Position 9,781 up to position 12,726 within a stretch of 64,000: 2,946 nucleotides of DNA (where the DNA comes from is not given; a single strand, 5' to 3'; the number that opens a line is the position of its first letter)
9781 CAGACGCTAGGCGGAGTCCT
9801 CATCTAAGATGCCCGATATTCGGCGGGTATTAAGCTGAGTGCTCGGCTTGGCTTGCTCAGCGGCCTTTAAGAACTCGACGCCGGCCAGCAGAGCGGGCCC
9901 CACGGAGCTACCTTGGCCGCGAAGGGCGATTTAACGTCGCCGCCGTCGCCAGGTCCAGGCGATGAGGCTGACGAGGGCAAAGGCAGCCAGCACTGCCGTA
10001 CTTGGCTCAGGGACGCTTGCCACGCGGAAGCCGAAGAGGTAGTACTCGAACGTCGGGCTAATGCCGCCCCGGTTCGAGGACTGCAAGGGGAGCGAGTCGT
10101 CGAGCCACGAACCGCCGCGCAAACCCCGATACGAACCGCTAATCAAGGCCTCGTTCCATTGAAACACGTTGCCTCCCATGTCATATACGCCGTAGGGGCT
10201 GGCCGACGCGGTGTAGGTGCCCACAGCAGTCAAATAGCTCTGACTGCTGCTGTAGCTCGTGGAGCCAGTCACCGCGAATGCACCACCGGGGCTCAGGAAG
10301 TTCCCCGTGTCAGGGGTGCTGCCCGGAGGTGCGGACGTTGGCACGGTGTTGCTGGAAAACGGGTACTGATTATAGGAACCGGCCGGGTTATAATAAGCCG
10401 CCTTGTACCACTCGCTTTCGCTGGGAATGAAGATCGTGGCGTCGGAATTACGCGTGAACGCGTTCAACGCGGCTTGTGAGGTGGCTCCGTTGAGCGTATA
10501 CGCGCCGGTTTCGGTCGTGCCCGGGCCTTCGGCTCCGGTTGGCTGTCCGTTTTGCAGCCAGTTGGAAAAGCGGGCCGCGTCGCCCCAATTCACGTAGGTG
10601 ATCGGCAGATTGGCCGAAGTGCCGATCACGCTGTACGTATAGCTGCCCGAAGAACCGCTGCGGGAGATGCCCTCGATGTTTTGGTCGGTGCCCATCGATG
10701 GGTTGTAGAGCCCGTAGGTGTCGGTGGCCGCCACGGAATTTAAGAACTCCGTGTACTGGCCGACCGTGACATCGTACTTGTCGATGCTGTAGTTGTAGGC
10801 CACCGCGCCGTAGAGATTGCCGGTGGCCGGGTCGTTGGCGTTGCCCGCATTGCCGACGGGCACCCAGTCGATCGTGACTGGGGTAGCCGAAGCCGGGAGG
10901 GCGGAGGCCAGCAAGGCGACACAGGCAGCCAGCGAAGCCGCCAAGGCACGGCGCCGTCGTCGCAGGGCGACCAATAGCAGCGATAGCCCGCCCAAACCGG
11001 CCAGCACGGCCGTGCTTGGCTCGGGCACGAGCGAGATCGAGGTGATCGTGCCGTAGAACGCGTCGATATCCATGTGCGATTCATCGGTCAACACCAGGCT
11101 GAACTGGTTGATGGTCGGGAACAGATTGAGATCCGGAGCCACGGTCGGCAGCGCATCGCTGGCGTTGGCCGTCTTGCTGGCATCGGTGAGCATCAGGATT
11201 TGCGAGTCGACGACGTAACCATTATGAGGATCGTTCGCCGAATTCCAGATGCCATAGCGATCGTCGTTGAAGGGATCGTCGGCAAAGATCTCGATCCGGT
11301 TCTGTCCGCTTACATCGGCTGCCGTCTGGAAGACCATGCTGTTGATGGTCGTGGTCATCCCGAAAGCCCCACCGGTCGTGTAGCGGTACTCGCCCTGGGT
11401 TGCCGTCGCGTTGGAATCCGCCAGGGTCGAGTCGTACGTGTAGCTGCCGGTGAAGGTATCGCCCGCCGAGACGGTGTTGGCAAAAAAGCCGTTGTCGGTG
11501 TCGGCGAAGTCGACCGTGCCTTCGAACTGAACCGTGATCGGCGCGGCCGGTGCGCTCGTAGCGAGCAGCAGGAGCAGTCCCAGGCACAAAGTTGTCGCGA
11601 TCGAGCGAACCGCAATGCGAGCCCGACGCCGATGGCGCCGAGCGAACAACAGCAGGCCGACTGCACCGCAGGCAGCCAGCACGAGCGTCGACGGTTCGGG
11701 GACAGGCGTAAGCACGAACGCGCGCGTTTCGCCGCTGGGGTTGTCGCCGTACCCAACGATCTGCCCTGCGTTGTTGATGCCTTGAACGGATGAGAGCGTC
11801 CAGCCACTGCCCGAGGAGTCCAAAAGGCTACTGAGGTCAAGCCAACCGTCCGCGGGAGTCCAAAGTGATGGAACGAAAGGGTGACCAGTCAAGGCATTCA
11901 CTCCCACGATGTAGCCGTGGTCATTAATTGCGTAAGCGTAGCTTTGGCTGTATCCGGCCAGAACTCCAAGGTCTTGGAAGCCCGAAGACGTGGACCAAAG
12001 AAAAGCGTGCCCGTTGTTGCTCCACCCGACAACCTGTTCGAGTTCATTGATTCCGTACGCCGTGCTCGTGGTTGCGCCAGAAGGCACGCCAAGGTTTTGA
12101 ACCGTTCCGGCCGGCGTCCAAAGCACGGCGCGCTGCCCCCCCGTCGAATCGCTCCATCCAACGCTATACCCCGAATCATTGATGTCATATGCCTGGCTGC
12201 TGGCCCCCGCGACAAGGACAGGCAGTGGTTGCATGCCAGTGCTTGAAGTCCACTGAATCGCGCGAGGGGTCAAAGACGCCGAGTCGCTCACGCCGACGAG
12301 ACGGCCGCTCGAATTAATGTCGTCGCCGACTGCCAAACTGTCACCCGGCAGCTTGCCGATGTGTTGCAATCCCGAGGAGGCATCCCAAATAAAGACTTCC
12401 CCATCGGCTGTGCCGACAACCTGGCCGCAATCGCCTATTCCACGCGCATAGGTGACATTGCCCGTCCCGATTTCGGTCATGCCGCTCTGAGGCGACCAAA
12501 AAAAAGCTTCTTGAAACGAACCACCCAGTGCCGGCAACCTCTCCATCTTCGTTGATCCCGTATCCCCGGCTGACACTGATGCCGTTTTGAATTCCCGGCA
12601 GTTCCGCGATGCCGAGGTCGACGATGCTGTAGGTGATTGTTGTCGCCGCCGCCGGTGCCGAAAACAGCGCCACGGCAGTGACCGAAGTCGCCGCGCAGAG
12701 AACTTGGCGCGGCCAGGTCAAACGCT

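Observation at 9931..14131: Four PEP-CTERM modules fused in one reading frame with no stop codons between them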

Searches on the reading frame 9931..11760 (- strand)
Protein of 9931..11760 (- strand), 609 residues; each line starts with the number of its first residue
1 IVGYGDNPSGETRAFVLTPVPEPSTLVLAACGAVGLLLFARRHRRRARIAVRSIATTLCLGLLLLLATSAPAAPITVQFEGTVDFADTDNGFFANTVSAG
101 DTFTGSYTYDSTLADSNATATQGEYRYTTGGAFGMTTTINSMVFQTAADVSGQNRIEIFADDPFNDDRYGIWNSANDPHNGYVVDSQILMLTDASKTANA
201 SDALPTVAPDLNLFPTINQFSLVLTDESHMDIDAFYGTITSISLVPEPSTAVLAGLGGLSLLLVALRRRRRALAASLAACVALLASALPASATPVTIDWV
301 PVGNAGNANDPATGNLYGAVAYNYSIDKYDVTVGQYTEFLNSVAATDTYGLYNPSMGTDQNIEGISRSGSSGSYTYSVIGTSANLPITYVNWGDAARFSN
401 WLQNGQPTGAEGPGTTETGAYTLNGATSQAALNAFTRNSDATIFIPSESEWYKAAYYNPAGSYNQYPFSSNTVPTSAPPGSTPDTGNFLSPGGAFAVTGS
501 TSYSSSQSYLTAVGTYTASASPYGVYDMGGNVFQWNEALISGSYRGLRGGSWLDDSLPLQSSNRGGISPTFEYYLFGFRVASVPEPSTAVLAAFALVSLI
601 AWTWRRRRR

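Call 15: find_related_loci(query=window:9931-11760:-, collection=genome_contigs, flank=10000)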
Query window:9931-11760:- (609 aa) in genome_contigs; peptide patterns used: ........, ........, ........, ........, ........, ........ (x = any residue, [..] = any of these).
599 stretches matched a pattern (row limit reached: there are more); 589 encode a relative of the query (tblastn E <= 1e-3); the best 80 are kept; 80 distinct loci.
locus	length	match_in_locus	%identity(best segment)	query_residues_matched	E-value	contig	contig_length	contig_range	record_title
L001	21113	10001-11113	56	250-608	2e-112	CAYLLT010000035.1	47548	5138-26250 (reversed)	MAG TPA_asm: uncultured Planctomycetales bacterium isolate SRP119689_co1_258 genome assembly, contig: NODE_837_length_47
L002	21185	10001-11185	46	15-608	9e-89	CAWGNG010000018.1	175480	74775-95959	MAG: uncultured Planctomycetaceae bacterium isolate MFD01112.bin.1.69 genome assembly, contig: contig_2614, whole genome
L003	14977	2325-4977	51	229-608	1e-87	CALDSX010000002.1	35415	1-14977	MAG: uncultured Chthoniobacterales bacterium isolate N1_Bin_METABAT__232_1 genome assembly, contig: c_000000256165, whol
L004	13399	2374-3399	52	262-609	3e-87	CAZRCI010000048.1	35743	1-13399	MAG TPA_asm: uncultured Planctomycetaceae bacterium isolate SRP344714_co1_18 genome assembly, contig: NODE_2403_length_3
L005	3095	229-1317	50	260-609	1e-88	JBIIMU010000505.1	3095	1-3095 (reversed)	MAG: Pirellulales bacterium isolate ME2002-08-01_3300044695_group1_bin112 Rohwer_bin1688_scaffold_50829_c1, whole genome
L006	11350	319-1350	51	263-609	1e-85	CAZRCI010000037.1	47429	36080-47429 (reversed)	MAG TPA_asm: uncultured Planctomycetaceae bacterium isolate SRP344714_co1_18 genome assembly, contig: NODE_1591_length_4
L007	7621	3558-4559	51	276-609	1e-85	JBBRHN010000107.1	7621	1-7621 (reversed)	MAG: Chthoniobacterales bacterium isolate Co_metawrap_2715 Cmw_2715_k141_27219351_length_7621_cov_30.1701, whole genome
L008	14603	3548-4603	49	239-588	3e-83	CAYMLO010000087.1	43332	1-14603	MAG TPA_asm: uncultured Planctomycetales bacterium isolate binchicken_co334_152 genome assembly, contig: NODE_1334_lengt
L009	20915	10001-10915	54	296-607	8e-83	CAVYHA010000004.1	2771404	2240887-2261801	MAG: uncultured Planctomycetaceae bacterium isolate MFD01231.bin.2.4 genome assembly, contig: contig_21395, whole genome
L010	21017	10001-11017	50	269-609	1e-82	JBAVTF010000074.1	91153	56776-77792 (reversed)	MAG: Pirellulales bacterium isolate MFD03852_ilm_asm_bin10 k127_6581, whole genome shotgun sequence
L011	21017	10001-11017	50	288-608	2e-82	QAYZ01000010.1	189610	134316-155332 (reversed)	Spartobacteria bacterium LR76 LR76_contig_9_coverage:, whole genome shotgun sequence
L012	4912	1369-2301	53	291-608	2e-81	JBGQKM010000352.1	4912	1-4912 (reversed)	MAG: Planctomycetia bacterium isolate OBJ2_061818_050_61 k141_3403367_length_4912_cov_7.9384, whole genome shotgun seque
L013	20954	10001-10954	48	296-607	1e-81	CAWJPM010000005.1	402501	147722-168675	MAG: Pirellulales bacterium isolate MFD04492.bin.2.107 genome assembly, contig: contig_10434, whole genome shotgun seque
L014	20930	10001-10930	51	281-600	2e-81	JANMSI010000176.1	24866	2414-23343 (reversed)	MAG: Akkermansiaceae bacterium isolate SOY_29_metabat_46 SOY_29_k141_2623466, whole genome shotgun sequence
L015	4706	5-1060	50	260-591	4e-81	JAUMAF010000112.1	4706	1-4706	MAG: Pirellulales bacterium isolate P_PIRE17 NODE_67177_length_4706_cov_1.778117, whole genome shotgun sequence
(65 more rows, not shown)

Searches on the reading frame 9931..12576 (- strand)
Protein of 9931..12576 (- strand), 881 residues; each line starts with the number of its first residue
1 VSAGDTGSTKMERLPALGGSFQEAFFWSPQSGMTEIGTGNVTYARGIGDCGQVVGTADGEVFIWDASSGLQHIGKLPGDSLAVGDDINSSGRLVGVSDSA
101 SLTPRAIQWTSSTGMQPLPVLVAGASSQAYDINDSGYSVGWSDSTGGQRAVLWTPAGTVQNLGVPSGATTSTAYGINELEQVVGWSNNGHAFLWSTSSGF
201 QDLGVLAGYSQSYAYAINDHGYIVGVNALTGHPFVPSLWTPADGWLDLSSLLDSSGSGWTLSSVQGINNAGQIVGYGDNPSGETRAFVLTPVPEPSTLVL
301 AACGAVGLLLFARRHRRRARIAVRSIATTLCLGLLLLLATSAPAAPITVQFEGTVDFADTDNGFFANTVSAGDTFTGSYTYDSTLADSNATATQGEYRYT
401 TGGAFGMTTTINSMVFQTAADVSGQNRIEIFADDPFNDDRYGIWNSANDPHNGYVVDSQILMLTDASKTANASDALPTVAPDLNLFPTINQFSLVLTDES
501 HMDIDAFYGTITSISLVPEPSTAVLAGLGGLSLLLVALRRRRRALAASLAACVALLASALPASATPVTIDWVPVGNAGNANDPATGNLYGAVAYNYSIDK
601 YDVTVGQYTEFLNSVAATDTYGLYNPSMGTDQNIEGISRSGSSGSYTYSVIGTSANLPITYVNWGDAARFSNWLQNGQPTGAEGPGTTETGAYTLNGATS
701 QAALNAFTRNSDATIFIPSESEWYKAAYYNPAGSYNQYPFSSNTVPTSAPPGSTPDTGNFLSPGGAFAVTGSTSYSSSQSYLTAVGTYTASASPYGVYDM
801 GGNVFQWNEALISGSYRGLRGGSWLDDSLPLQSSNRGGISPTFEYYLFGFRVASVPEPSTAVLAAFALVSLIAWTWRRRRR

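Call 5: search_protein_families(library=pfam, proteins=[window:9931-12576:-], max_evalue=0.01)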
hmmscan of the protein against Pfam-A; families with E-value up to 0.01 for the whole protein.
window:9931-12576:- (881 aa): 3 families
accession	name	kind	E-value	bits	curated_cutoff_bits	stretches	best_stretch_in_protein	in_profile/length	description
PF03781.23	FGE-sulfatase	-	9.9e-22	78.3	23.3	1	595-853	36-254/255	Sulfatase-modifying factor enzyme 1-like domain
PF07589.16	PEP-CTERM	-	5.7e-12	45.6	20.7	3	854-879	1-24/24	PEP-CTERM motif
PF11949.14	DUF3466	-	0.00025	20.1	25.1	0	209-279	381-452/609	Protein of unknown function (DUF3466)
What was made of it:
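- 10015..10884 (-): Module 4 passenger: FGE-sulfatase-fold domain without cysteines, paralogue of module 1. PF03781, 9.9e-22 (call 5).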

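Call 6: search_protein_families(library=ncbifam, proteins=[window:9931-12576:-], max_evalue=0.01)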
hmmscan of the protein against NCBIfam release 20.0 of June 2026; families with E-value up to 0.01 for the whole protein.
window:9931-12576:- (881 aa): 13 families
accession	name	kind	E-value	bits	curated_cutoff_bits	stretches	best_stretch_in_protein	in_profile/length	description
TIGR02913.1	HAF_rpt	repeat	4.7e-27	93.7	22.65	3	173-208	1-39/39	HAF repeat protein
NF038129.1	PEP_NF038129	equivalog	3.2e-11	43.4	65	2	282-314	161-193/194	NF038129 family PEP-CTERM protein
NF038124.1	PEP_CTERM_TLD_A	exception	1.7e-10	40.9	100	0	850-879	206-234/235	PEP_CTERM-anchored TLD domain-containing protein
NF038126.1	PEP_CTERM_FxDxF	subfamily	7e-10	39.4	50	0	506-541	132-165/165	FxDxF family PEP-CTERM protein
TIGR02595.1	PEP_CTERM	domain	3.4e-07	30.6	16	0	517-543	1-24/24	PEP-CTERM sorting domain-containing protein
NF038120.1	PEP_CTERM_QFxxD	subfamily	3.8e-07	30.2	80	0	513-541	189-215/215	NF038120 family PEP-CTERM protein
NF038119.1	PEP_CTERM_MHFG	equivalog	1.5e-06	28.8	100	0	282-315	226-259/260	MHFG family PEP-CTERM protein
NF038125.1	PEP_CTERM_THxN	subfamily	2.7e-05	23.9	85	1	495-542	201-245/246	THxN family PEP-CTERM protein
NF033554.9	floc_PepA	equivalog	8.8e-05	22.4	80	1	266-315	210-260/261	flocculation-associated PEP-CTERM protein PepA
NF051459.1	pyoverdine_PvdO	equivalog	0.00025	20.2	500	1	779-827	188-236/280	dihydropyoverdine dehydrogenase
TIGR03440.2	egtB_TIGR03440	equivalog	0.00058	19.1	360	1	716-853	294-413/413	ergothioneine biosynthesis protein EgtB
NF038118.1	PEP_CTERM_CCXG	equivalog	0.004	16.8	90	0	291-314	175-198/199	CCXG family PEP-CTERM protein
TIGR03525.2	GldK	equivalog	0.008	15.5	350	0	657-809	220-335/408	T9SS ring complex lipoprotein PorK/GldK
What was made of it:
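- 11704..12643 (-): Module 2 passenger: HAF-repeat domain, split between two frames in this assembly. TIGR02913 HAF_rpt, 4.7e-27 (call 6).
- On HAF repeat proteins (TIGR02913): E 4.7e-27, 3 stretches reported (call 6).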

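Call 7: find_homologous_proteins(query=window:9931-12576:-)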
Query window:9931-12576:- (881 aa): 931 proteins with E <= 0.001 among 8000 candidates; the best 120 are listed.
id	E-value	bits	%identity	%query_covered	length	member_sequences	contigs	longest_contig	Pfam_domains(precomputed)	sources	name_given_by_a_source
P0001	0.0e+0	1707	100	87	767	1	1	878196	PF07589.17,PF03781.23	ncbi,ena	-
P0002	1.2e-181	624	45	42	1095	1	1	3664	PF07589.17,PF11949.15,PF03781.23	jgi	jgi:probable HAF family extracellular repeat protein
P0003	2.1e-132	461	49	41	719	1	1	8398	PF07589.17,PF11949.15,PF03781.23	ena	-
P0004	7.9e-126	440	44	41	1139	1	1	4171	PF07589.17,PF11949.15,PF03781.23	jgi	jgi:formylglycine-generating enzyme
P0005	8.8e-126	439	46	42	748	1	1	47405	PF07589.17,PF11949.15,PF03781.23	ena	-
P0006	3.8e-106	375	45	41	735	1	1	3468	PF07589.17,PF11949.15,PF03781.23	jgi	jgi:probable HAF family extracellular repeat protein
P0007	5.2e-105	371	45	41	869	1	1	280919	PF07589.17,PF11949.15,PF03781.23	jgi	jgi:probable HAF family extracellular repeat protein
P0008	5.7e-105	371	45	46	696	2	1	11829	PF07589.17,PF11949.15,PF03781.23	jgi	jgi:probable HAF family extracellular repeat protein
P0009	8.7e-103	363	51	41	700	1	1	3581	PF07589.17,PF11949.15,PF03781.23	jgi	jgi:probable HAF family extracellular repeat protein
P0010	6.0e-95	337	44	41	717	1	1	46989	PF07589.17,PF11949.15,PF03781.23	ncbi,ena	-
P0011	1.9e-87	313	42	43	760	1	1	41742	PF07589.17,PF11949.15,PF03781.23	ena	-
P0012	4.0e-81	292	42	42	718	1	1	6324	PF07589.17,PF11949.15,PF03781.23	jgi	jgi:probable HAF family extracellular repeat protein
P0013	1.4e-69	254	43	37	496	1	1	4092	PF07589.17,PF03781.23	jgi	jgi:probable HAF family extracellular repeat protein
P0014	1.1e-68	251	44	26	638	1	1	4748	PF07589.17,PF11949.15,PF03781.23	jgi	jgi:probable HAF family extracellular repeat protein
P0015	1.3e-68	250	35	34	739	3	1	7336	PF11949.15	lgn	-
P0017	7.9e-63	231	34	41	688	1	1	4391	PF07589.17,PF11949.15,PF03781.23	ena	-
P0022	5.2e-54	202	35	40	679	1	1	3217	PF07589.17,PF11949.15,PF03781.23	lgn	-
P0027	4.0e-46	176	32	31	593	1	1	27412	PF07589.17,PF11949.15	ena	-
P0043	1.6e-38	151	40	37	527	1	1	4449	PF07589.17,PF11949.15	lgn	-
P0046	4.7e-38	149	34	29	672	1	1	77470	PF07589.17,PF11949.15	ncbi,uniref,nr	ncbi:PEP-CTERM sorting domain-containing protein [Aquabacterium sp. A7-Y]|uniref:PEP-CTERM sorting d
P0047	7.8e-38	149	35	31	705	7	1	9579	PF07589.17,PF11949.15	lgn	-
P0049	1.0e-36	145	29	59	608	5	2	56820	PF07589.17,PF11949.15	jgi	jgi:probable HAF family extracellular repeat protein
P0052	1.4e-36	144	37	33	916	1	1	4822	PF07589.17,PF11949.15,PF24251.2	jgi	jgi:probable HAF family extracellular repeat protein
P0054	2.2e-36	144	33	38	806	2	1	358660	PF07589.17,PF11949.15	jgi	-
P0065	2.1e-35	140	37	35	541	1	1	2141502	PF07589.17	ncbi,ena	-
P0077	1.4e-33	134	40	23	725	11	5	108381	PF07589.17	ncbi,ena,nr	ncbi:MAG: PEP-CTERM sorting domain-containing protein [Rhodocyclaceae bacterium]|nr:MAG: PEP-CTERM s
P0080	1.8e-33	134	35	31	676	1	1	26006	PF07589.17,PF11949.15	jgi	jgi:probable HAF family extracellular repeat protein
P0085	7.4e-33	132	39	32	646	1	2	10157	PF07589.17,PF11949.15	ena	-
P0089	1.3e-32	131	34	34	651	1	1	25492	PF07589.17,PF11949.15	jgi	-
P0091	2.2e-32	130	33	31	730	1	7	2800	PF07589.17,PF11949.15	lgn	-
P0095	4.7e-32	129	32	38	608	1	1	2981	PF07589.17,PF11949.15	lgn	-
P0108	7.6e-31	125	36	29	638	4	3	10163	PF07589.17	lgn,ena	-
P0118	5.8e-30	122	34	41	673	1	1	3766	PF07589.17,PF11949.15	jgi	jgi:probable HAF family extracellular repeat protein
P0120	7.1e-30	122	40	28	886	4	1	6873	PF07589.17,PF11949.15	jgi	jgi:probable HAF family extracellular repeat protein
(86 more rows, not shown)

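Call 10: find_encoding_contigs(protein=P0001, flank=10000, max_places=3)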
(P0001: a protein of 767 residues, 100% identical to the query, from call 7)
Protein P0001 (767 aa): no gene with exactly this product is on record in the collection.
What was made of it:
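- On PEP-CTERM / exosortase system: The source contig could not be retrieved (call 10).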

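Call 31: list_cluster_members(proteins=[P0001, P0010, P0005, P0003, P0011])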
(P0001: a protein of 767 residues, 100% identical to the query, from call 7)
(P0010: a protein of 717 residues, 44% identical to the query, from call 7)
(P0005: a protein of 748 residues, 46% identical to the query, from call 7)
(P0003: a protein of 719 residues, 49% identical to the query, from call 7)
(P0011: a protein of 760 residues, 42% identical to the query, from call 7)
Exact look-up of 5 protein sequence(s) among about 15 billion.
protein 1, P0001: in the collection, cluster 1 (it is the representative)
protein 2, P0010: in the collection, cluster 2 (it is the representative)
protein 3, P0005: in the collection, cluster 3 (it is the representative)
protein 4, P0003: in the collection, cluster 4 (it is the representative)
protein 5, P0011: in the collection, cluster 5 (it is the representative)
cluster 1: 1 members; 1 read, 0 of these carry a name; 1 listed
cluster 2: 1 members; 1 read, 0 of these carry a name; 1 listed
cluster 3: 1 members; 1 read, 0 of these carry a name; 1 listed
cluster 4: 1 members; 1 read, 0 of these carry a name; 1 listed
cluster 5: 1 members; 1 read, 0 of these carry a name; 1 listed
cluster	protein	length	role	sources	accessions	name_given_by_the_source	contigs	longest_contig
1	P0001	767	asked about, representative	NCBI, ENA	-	-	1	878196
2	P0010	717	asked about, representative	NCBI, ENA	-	-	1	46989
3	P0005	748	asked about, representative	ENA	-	-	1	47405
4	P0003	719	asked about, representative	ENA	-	-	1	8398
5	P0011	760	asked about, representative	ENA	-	-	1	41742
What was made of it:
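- Tried and rejected: Retrieving the source contig through the identical protein P0001 failed: no record (call 10) and no names (call 31).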

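Call 32: find_encoding_contigs(protein=P0007, flank=10000, max_places=2)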
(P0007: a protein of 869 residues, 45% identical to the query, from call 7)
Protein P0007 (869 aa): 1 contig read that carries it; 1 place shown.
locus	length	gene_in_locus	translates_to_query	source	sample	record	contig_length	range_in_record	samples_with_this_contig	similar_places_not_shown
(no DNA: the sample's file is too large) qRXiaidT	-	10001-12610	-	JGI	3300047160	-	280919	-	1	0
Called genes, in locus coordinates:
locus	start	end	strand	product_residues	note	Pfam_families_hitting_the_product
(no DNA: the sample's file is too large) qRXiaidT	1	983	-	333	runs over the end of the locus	PF00892:EamA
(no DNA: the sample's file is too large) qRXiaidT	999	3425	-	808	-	PF03030:H_PPase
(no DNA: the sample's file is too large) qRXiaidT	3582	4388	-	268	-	-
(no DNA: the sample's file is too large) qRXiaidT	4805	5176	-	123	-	-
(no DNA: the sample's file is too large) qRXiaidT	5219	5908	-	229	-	-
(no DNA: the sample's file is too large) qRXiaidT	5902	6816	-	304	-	-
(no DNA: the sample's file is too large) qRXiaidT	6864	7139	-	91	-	-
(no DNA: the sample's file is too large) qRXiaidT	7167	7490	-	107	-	PF01022:HTH_5 (weak), PF12802:MarR_2 (weak), PF13601:HTH_34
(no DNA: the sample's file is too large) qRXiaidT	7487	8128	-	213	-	-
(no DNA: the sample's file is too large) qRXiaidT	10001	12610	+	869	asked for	PF07589:PEP_exosort_dom (faint), PF11949:DUF3466 (faint), PF03781:FGE-sulfatase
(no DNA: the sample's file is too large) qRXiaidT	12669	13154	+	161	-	PF04525:LOR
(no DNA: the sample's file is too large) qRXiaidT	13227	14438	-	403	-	PF00072:Response_reg, PF01656:CbiA (weak), PF10609:ParA (faint), PF13614:AAA_31 (weak)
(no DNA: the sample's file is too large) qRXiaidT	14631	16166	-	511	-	PF13629:T2SS-T3SS_pil_N, PF00263:Secretin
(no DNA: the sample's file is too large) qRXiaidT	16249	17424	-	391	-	PF08666:SAF, PF16976:RcpC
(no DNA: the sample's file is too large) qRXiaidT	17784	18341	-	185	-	PF01478:Peptidase_A24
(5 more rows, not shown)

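Call 33: find_encoding_contigs(protein=P0005, flank=10000, max_places=2)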
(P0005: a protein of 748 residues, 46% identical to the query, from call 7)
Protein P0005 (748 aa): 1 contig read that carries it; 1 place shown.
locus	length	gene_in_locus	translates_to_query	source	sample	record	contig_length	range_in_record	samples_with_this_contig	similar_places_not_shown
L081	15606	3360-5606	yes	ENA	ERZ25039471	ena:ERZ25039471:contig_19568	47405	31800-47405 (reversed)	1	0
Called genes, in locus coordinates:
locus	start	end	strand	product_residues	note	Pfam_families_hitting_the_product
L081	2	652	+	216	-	?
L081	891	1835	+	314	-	-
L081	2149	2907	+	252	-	-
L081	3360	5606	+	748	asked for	PF11949:DUF3466 (faint), PF07589:PEP_exosort_dom, PF03781:FGE-sulfatase, PF07589:PEP_exosort_dom (weak)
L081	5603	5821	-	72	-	-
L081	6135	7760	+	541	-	PF07589:PEP_exosort_dom, PF00404:Dockerin_1 (faint), PF03781:FGE-sulfatase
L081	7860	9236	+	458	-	PF20042:DUF6444, PF13005:zf-IS66, PF03050:DDE_Tnp_IS66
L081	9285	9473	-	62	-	-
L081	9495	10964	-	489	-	-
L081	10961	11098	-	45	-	-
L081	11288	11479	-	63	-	-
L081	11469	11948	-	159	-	-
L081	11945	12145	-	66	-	PF13411:MerR_1 (weak)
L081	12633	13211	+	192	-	-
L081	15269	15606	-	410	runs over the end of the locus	PF07963:N_methyl, PF07596:SBP_bac_10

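Call 34: find_encoding_contigs(protein=P0010, flank=10000, max_places=2)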
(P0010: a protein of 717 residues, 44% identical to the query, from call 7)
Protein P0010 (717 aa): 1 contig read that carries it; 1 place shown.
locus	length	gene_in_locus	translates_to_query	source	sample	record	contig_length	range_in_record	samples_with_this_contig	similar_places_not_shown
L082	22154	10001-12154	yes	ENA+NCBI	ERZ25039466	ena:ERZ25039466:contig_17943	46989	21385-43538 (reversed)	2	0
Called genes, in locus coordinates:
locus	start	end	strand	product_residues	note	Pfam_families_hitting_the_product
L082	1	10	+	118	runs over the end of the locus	-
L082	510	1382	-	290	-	PF08843:AbiEii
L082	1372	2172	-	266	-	PF13338:AbiEi_4 (weak)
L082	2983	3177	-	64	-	-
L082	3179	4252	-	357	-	PF12698:ABC2_membrane_3, PF01061:ABC2_membrane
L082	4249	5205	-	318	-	PF00005:ABC_tran, PF02463:SMC_N (faint), PF13304:AAA_21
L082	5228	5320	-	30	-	-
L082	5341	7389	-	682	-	PF07944:Beta-AFase-like_GH127_cat, PF20736:Glyco_hydro127M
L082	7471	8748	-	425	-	-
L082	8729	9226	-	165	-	-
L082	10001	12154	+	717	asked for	PF11949:DUF3466 (faint), PF07589:PEP_exosort_dom (weak), PF03781:FGE-sulfatase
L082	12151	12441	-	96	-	PF09967:DUF2201 (weak)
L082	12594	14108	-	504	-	PF00012:HSP70, PF06723:MreB_Mbl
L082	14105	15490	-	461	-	PF13365:Trypsin_2 (weak)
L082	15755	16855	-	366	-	-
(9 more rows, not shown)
